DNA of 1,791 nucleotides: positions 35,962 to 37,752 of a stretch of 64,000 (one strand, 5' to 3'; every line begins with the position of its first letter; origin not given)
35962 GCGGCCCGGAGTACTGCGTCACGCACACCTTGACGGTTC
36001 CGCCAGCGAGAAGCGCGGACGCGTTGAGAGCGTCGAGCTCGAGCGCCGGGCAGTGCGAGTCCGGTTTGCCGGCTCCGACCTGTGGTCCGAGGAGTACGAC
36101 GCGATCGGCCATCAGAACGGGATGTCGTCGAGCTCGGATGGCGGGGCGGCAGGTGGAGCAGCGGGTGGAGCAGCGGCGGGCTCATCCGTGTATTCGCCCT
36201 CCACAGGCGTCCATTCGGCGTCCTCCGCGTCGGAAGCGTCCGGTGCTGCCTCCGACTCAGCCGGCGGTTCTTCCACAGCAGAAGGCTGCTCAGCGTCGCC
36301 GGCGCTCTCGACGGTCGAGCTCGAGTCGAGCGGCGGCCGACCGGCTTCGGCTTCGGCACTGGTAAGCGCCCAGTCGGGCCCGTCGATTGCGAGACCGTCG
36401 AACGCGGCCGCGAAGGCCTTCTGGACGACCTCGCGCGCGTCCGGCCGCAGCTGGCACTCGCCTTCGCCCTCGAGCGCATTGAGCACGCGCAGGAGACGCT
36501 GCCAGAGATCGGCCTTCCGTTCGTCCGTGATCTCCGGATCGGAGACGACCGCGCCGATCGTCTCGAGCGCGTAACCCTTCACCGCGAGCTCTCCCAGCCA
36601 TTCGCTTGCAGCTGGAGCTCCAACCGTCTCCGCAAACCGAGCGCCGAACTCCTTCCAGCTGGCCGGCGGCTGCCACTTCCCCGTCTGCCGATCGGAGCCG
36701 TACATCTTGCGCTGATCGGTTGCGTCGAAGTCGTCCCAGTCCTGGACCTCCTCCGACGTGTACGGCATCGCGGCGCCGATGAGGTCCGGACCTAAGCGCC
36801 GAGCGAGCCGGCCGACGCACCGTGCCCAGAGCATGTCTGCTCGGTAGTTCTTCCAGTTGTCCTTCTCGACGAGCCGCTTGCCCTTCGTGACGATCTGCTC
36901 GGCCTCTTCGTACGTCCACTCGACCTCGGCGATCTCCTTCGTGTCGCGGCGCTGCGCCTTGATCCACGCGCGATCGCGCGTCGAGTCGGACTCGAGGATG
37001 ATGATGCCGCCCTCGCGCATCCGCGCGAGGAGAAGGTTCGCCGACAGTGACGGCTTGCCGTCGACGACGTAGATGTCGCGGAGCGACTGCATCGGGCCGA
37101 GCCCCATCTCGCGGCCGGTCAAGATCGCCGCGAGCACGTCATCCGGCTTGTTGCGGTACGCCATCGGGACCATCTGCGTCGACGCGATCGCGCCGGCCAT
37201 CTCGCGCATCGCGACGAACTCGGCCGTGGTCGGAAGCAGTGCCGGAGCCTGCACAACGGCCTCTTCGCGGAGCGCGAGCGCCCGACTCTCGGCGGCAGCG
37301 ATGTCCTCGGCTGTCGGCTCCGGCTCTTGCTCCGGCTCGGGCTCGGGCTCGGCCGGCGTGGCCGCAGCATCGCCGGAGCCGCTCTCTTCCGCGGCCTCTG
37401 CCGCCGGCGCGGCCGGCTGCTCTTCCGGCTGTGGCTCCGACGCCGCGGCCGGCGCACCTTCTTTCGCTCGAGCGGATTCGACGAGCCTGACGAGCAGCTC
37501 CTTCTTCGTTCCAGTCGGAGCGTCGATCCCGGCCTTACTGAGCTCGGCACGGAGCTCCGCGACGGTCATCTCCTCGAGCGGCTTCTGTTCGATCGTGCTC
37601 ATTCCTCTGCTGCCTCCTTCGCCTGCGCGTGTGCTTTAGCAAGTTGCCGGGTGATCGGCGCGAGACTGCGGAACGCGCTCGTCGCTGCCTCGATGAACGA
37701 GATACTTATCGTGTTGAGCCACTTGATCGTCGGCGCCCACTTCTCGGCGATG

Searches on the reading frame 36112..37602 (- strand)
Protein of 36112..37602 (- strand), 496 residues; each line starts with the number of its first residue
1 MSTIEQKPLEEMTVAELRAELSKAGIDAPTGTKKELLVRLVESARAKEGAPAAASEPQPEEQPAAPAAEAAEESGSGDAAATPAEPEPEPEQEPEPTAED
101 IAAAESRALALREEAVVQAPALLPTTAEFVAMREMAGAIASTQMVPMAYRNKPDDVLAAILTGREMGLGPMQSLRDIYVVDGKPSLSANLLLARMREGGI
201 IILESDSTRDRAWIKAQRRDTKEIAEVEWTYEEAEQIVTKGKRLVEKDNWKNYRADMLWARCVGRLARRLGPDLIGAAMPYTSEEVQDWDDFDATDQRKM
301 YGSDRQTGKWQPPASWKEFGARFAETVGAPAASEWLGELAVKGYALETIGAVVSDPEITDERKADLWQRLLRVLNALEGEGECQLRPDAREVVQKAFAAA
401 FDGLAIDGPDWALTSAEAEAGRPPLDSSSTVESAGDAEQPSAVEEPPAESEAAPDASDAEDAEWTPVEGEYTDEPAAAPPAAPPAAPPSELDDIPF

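Call 83: search_protein_families(library=phrogs, proteins=[window:36112-37602:-], max_evalue=0.001)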
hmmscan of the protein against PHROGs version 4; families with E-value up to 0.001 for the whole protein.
window:36112-37602:- (496 aa): 4 families
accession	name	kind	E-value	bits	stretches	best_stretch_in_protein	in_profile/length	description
phrog_4171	-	DNA, RNA and nucleotide metabolism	2.1e-26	94.5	1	133-299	44-222/392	RecT-like ssDNA annealing protein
phrog_561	-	DNA, RNA and nucleotide metabolism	1.1e-16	62.3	1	126-349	299-527/633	RecT-like ssDNA annealing protein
phrog_1539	-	transcription regulation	5e-05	24.6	1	5-44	54-93/96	Arc-like repressor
phrog_3281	-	DNA, RNA and nucleotide metabolism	0.00077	20.8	0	6-46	65-105/107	endonuclease VII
